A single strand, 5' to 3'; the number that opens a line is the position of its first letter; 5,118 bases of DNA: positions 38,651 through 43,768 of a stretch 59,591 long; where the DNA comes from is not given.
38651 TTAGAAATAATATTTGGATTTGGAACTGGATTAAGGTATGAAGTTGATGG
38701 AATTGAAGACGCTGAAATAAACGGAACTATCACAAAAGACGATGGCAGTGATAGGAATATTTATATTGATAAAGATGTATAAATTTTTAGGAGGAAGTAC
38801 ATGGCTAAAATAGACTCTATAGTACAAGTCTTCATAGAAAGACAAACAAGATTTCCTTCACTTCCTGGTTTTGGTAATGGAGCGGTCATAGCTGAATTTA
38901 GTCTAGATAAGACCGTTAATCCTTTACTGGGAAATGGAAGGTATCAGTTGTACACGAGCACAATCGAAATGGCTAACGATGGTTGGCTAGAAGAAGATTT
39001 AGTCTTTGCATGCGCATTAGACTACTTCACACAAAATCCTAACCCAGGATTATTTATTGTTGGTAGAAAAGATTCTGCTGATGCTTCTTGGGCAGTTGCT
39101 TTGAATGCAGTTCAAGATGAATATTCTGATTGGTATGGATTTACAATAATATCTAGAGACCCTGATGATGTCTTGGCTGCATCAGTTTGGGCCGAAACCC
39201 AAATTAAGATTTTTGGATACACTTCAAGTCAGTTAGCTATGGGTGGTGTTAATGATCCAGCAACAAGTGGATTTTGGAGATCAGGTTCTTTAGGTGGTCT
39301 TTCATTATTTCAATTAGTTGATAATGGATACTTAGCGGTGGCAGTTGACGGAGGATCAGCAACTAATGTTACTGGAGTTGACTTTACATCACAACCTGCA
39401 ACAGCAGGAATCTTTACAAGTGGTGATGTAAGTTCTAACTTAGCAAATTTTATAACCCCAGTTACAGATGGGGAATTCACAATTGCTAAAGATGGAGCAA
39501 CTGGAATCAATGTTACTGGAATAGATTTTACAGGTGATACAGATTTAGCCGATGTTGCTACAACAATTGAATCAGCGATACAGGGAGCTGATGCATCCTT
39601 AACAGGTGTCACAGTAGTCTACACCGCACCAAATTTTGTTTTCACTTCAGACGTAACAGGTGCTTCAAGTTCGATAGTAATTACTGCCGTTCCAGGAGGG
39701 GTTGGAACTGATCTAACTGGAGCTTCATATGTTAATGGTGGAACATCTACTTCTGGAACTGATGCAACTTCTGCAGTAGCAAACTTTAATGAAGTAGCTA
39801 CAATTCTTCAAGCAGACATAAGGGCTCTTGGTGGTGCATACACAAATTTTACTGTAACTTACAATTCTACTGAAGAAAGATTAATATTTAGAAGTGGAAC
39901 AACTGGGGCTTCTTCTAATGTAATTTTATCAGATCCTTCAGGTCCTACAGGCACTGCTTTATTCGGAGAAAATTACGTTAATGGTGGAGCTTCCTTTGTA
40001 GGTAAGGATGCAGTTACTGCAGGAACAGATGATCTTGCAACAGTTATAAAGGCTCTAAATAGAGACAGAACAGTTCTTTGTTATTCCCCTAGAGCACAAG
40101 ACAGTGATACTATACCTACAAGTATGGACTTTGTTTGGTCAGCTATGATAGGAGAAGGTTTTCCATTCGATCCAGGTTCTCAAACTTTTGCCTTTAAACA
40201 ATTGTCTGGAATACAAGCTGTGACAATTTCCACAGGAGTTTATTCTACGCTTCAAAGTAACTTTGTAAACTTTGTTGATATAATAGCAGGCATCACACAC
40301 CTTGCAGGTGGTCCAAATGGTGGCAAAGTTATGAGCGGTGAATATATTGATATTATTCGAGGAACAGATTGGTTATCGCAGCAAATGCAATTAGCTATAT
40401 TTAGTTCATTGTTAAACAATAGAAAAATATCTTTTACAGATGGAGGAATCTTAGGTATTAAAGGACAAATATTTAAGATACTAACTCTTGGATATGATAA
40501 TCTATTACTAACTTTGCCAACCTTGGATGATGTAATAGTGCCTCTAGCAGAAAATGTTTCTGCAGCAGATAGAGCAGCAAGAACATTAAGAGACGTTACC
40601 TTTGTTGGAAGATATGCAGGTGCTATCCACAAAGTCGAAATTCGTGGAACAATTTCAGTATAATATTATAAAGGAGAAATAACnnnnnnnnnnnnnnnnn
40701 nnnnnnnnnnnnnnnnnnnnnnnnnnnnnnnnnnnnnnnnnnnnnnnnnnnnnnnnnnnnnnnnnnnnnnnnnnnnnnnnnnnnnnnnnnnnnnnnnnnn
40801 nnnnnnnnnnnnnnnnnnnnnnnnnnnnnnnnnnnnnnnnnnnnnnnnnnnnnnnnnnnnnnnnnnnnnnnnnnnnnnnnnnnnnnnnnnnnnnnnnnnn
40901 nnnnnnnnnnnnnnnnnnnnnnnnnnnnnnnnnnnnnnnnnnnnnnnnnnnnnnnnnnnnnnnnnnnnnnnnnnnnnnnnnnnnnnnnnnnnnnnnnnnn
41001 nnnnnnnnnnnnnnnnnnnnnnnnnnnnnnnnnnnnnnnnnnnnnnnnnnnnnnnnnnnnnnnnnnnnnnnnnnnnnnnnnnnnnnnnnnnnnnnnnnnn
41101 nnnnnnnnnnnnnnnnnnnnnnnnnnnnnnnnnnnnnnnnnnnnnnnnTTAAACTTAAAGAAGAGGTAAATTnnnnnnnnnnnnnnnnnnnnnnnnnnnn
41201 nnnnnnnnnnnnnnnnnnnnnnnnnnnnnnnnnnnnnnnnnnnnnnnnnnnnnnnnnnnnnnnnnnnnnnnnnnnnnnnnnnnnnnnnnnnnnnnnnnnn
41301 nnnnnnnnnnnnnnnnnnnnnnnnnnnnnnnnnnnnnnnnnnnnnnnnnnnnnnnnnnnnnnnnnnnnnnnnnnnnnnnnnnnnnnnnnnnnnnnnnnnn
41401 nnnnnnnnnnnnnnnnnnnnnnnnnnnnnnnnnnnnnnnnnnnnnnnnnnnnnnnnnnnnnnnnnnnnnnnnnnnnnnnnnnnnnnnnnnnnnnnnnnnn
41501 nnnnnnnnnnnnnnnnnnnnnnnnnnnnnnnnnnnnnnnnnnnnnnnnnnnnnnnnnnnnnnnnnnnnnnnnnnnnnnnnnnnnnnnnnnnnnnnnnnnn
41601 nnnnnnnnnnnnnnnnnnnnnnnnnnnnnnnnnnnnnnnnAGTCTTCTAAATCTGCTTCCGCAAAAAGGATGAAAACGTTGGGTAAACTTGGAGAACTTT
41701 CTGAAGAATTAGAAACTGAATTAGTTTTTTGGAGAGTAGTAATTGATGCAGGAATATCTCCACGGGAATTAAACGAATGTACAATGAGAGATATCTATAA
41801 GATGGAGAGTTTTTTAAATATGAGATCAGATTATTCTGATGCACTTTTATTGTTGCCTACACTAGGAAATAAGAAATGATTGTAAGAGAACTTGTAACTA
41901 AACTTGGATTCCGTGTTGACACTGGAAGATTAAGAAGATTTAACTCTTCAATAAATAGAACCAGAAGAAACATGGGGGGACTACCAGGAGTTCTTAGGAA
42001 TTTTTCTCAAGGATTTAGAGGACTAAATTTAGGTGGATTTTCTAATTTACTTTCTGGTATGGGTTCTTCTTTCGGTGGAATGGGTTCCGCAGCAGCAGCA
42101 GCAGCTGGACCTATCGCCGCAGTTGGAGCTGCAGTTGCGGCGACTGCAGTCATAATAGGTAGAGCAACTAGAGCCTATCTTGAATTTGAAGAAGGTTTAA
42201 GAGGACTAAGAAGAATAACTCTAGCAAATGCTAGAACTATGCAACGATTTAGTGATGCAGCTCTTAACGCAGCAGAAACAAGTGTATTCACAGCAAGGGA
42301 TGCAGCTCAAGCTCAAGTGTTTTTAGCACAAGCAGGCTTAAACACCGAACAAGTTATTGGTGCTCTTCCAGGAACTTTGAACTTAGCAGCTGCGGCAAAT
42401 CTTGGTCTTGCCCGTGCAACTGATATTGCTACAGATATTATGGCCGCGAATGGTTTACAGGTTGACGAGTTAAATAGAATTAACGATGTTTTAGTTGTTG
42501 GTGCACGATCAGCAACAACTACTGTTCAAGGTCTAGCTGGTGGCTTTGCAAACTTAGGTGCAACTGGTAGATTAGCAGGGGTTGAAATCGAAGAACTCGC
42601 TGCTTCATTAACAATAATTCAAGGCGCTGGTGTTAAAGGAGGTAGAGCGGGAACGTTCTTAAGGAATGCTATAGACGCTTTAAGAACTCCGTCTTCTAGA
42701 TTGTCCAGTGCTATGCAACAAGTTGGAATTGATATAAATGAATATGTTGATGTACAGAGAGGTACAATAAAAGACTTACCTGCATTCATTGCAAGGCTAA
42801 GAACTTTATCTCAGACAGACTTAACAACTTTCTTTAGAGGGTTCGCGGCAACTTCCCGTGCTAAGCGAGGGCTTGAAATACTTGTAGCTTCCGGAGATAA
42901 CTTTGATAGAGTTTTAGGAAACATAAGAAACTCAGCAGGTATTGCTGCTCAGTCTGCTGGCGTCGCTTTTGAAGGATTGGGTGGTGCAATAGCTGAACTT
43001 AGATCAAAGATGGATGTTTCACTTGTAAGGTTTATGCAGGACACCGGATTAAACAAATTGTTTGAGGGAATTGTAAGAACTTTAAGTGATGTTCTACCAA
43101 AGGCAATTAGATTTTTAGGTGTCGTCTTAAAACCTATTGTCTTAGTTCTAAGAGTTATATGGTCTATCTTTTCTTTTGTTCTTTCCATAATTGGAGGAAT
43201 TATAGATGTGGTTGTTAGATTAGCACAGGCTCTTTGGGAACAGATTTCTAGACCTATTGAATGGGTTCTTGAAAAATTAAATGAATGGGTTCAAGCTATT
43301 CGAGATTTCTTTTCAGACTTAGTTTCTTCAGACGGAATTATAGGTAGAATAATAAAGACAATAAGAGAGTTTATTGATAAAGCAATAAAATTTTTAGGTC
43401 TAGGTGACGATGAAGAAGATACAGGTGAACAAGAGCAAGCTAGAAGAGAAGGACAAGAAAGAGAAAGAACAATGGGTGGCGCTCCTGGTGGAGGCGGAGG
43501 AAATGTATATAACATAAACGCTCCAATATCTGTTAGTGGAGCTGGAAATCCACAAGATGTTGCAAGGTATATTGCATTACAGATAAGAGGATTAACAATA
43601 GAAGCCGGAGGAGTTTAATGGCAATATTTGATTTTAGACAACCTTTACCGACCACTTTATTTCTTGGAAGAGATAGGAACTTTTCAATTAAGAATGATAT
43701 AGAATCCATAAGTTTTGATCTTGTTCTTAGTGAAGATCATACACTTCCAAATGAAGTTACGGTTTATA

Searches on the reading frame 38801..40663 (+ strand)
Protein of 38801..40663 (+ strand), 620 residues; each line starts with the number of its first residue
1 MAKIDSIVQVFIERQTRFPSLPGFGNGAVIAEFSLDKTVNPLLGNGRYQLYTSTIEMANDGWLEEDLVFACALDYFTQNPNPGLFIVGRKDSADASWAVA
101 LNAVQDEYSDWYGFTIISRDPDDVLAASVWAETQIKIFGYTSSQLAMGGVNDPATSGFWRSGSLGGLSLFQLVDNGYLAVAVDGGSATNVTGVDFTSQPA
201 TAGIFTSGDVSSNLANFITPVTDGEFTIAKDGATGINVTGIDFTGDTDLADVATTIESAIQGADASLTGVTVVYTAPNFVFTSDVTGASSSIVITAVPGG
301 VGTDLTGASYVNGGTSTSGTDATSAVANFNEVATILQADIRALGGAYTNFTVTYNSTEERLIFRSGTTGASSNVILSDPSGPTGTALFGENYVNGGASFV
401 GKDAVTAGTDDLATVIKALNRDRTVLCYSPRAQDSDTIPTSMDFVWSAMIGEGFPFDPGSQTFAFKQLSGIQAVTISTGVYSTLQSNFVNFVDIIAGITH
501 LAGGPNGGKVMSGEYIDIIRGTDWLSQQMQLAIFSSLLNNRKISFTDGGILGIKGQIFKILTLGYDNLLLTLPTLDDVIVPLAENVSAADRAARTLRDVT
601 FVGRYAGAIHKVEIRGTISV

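Call 16: search_protein_families(library=phrogs, proteins=[window:38801-40663:+], max_evalue=0.001)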
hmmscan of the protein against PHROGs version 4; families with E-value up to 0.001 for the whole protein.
window:38801-40663:+ (620 aa): 2 families
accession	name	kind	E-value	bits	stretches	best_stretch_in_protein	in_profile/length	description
phrog_205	-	tail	2e-65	222.4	2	311-618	116-432/455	tail sheath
phrog_9590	-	unknown function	1.9e-25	90.8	1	461-619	213-373/377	-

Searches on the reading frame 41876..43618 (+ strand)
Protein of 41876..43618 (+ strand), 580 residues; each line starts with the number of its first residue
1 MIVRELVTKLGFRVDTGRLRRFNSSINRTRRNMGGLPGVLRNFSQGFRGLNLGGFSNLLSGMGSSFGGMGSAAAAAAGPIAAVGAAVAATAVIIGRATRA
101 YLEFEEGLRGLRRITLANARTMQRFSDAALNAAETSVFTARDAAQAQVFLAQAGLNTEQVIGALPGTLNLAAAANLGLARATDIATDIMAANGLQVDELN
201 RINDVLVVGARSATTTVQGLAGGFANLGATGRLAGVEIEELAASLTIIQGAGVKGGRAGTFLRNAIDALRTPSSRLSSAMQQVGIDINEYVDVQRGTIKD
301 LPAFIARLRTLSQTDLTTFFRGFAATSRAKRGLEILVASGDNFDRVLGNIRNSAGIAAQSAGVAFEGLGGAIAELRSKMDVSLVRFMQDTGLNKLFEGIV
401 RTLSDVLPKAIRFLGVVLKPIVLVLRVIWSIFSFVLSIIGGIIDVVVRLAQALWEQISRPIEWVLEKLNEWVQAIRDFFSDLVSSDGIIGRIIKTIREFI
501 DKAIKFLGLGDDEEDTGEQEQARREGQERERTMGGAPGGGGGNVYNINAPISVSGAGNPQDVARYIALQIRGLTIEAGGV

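Call 16: search_protein_families(library=phrogs, proteins=[window:41876-43618:+], max_evalue=0.001)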
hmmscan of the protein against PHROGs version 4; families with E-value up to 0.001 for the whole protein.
window:41876-43618:+ (580 aa): 25 families
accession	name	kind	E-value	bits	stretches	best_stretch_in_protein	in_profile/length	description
phrog_991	-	tail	2.5e-51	175.5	1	55-485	251-716/1966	tail length tape measure protein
phrog_1533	-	tail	7.3e-47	160.7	1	54-453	214-619/1688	tail length tape measure protein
phrog_4704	-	tail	4.2e-44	152.2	1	19-387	151-504/625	tail length tape measure protein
phrog_9696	-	tail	6.7e-43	147.7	1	61-287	34-267/1415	tail length tape measure protein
phrog_28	-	tail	3.4e-38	132.9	1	19-564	209-755/1228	tail length tape measure protein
phrog_19074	-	unknown function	2e-33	116.4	1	68-410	123-462/1384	-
phrog_5218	-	unknown function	4.4e-33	115.6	1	21-410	156-565/1599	-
phrog_1272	-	tail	1.8e-32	113.1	1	64-443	217-611/1606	tail length tape measure protein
phrog_5493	-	tail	4.6e-27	95.8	1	57-308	29-273/1102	tail length tape measure protein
phrog_167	-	tail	2.9e-26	92.5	1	19-431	213-588/1555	tail length tape measure protein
phrog_16692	-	unknown function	8.2e-26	91.7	1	79-391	160-484/1107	-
phrog_38390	-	tail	2.1e-20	73.5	1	85-413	42-360/1029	tail length tape measure protein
phrog_9228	-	tail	8.6e-20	71.7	1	55-449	171-559/1425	tail length tape measure protein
phrog_58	-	tail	1.3e-19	71.2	1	20-415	260-586/1544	tail length tape measure protein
phrog_1293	-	tail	1.6e-19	70.3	1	51-310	141-401/1424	tail length tape measure protein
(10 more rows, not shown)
